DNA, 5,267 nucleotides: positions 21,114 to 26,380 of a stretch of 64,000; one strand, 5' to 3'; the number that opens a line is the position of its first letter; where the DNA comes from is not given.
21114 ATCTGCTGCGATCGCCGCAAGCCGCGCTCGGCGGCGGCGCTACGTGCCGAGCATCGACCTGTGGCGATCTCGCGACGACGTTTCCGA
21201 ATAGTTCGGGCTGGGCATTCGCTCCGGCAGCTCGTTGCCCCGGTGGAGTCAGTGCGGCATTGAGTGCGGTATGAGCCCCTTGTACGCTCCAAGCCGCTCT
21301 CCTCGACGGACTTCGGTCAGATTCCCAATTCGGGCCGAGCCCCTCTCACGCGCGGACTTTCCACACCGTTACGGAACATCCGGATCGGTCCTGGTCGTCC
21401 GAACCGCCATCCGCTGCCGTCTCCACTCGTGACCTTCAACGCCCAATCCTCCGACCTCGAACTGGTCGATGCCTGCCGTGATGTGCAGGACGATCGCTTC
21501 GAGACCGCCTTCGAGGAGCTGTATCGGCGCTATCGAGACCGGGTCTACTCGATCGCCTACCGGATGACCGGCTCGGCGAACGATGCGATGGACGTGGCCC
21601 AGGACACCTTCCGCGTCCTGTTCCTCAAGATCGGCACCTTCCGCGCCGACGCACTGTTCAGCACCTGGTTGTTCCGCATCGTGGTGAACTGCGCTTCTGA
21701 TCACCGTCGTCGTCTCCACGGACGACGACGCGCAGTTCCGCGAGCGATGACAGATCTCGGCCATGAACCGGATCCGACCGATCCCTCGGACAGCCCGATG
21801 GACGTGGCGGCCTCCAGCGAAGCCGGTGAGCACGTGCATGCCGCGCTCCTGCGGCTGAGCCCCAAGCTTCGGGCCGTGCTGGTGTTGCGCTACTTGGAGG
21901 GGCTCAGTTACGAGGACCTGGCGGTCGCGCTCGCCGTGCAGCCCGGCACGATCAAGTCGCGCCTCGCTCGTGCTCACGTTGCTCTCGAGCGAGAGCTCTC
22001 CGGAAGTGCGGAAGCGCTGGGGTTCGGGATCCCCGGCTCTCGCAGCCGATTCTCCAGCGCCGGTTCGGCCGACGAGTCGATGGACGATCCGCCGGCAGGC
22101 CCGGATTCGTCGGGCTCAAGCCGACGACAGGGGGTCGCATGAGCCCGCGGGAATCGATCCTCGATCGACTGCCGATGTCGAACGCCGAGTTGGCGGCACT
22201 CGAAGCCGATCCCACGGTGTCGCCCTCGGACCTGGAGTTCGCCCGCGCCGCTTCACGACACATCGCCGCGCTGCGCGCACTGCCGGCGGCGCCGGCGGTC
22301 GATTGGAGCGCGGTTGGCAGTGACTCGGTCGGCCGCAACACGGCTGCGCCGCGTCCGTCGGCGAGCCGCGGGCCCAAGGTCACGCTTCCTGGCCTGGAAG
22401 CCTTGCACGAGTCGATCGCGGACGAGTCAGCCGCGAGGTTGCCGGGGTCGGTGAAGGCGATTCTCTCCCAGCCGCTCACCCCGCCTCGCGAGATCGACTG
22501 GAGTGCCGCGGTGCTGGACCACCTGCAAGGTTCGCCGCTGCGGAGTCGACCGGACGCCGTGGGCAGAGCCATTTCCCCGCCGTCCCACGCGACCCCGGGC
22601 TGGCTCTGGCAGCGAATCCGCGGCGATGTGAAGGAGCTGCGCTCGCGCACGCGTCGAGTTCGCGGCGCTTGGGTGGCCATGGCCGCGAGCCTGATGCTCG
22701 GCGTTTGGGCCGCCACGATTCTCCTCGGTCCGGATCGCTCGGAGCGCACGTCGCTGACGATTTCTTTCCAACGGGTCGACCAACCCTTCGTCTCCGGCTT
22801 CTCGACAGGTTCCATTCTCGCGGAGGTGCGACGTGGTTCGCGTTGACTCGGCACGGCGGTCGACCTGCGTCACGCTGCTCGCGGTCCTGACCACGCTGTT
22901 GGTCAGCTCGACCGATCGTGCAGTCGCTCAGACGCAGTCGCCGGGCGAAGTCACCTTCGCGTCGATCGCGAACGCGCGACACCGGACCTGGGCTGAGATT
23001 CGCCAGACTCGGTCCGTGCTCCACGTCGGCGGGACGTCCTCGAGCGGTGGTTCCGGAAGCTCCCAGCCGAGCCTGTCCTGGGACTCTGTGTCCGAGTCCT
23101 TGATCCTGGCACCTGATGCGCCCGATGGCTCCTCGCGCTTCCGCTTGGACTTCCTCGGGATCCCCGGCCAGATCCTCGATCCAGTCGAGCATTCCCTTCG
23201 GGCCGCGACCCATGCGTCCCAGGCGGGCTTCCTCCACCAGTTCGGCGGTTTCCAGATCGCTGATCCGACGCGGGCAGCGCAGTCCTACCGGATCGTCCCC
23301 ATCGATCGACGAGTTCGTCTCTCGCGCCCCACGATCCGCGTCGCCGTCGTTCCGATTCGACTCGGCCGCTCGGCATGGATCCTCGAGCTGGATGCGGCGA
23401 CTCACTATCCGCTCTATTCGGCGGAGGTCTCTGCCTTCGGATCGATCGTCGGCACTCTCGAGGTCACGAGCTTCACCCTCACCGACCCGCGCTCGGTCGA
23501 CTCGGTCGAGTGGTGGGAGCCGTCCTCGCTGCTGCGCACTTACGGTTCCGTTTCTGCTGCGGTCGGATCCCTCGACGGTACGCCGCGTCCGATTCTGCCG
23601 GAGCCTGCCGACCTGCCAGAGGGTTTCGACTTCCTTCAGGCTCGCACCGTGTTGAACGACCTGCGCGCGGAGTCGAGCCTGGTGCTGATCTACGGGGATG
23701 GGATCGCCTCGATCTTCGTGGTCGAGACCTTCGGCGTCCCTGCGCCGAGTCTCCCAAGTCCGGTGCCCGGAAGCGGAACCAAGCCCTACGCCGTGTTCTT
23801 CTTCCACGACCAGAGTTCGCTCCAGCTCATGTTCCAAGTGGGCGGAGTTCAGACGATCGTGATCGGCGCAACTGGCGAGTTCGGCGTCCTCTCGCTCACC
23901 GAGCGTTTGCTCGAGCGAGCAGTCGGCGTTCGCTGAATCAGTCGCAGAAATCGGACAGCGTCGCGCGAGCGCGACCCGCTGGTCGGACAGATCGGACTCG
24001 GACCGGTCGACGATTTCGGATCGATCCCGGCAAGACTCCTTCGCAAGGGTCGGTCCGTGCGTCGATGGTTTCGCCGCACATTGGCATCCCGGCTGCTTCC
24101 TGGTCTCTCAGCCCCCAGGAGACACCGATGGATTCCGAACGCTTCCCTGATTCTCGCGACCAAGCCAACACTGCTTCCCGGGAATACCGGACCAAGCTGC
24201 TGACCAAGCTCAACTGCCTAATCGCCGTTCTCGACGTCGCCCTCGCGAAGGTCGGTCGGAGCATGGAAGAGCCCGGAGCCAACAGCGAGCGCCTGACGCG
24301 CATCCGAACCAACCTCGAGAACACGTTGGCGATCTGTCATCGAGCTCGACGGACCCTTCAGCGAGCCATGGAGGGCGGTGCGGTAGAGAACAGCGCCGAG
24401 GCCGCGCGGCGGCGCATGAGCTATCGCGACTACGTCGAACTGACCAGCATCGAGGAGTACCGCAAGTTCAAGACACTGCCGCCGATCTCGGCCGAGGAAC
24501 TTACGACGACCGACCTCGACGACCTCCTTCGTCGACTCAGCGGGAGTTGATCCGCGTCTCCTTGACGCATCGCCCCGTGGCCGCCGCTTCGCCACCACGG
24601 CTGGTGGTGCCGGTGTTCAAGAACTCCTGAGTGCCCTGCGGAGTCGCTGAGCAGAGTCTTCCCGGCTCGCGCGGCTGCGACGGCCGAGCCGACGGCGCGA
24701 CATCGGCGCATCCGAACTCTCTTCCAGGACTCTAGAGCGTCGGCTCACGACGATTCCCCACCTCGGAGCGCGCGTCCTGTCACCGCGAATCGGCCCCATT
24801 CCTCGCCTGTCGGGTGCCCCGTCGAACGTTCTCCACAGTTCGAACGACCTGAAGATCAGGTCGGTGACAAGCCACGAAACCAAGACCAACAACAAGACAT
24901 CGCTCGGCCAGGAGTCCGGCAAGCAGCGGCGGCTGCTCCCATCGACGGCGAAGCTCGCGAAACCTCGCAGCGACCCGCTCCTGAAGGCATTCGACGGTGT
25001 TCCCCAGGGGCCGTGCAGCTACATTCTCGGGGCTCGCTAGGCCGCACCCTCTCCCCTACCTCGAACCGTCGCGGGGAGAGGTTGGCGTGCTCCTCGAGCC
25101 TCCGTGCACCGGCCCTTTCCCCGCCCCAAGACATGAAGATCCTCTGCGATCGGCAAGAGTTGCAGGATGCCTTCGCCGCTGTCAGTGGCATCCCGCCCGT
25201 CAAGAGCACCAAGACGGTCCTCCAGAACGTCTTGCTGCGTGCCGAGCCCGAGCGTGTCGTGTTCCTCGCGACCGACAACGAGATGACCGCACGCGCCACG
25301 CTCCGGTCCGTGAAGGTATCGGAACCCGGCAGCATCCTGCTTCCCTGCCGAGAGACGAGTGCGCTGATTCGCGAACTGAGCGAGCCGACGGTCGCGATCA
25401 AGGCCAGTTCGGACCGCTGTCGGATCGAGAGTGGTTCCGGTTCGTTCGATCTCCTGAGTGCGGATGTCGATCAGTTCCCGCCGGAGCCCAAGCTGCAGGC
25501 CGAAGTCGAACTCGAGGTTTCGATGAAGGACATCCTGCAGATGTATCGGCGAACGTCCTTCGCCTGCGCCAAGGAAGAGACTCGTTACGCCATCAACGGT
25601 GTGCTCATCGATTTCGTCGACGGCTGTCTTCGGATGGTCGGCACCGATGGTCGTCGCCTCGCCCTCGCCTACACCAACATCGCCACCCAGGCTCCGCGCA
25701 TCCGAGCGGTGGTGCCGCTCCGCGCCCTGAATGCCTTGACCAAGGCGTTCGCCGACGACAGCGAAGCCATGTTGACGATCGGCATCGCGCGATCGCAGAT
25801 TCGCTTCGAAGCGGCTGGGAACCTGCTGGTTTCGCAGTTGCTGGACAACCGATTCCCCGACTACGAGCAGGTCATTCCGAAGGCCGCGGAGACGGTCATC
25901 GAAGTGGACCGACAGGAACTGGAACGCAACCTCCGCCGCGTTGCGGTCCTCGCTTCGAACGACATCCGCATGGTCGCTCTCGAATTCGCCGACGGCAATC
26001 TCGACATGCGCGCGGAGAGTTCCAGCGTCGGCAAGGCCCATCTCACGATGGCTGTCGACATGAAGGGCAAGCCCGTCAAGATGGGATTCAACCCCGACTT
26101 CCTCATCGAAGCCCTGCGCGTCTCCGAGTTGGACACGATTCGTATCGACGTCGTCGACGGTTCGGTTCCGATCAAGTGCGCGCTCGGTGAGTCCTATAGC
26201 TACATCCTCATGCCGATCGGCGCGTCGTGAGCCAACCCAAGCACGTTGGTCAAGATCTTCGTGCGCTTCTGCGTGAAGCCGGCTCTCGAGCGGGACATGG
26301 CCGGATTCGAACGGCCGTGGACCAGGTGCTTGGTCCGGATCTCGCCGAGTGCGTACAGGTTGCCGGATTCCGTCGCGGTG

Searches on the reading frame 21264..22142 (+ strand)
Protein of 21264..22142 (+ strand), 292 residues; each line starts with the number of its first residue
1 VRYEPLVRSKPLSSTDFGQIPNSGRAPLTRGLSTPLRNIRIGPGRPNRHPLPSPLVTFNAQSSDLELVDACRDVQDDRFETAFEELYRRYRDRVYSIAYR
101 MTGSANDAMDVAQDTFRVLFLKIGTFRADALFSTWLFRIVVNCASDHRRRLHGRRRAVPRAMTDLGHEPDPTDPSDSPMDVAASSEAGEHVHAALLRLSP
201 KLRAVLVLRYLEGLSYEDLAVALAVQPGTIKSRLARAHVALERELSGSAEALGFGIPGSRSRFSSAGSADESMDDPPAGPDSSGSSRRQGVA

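Call 32: search_protein_families(library=pfam, proteins=[window:21264-22142:+])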
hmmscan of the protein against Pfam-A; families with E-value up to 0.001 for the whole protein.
window:21264-22142:+ (292 aa): 4 families
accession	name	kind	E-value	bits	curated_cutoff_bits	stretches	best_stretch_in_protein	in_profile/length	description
PF04542.20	Sigma70_r2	-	3.2e-16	59.3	24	1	86-151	1-68/71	Sigma-70 region 2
PF08281.18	Sigma70_r4_2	-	1.5e-13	50.6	25.7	1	191-237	4-50/54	Sigma-70, region 4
PF04545.22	Sigma70_r4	-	1.7e-08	34.3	24.1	1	194-238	1-45/50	Sigma-70, region 4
PF07638.17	Sigma70_ECF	-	3.3e-05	24.3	21.1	1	143-246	86-184/185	ECF sigma factor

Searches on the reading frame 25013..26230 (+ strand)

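Call 33: search_protein_families(library=pfam, proteins=[window:25013-26230:+])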
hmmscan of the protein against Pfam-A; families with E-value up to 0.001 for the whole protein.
window:25013-26230:+ (405 aa): 3 families
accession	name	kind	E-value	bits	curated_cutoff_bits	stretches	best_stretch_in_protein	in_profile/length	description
PF02767.21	DNA_pol3_beta_2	-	5e-23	82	27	1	170-283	3-116/116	DNA polymerase III beta subunit, central domain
PF02768.20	DNA_pol3_beta_3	-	5e-21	75.2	27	1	286-401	2-119/121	DNA polymerase III beta subunit, C-terminal domain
PF00712.24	DNA_pol3_beta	-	2.5e-18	66.8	24.4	1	41-156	1-117/120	DNA polymerase III beta subunit, N-terminal domain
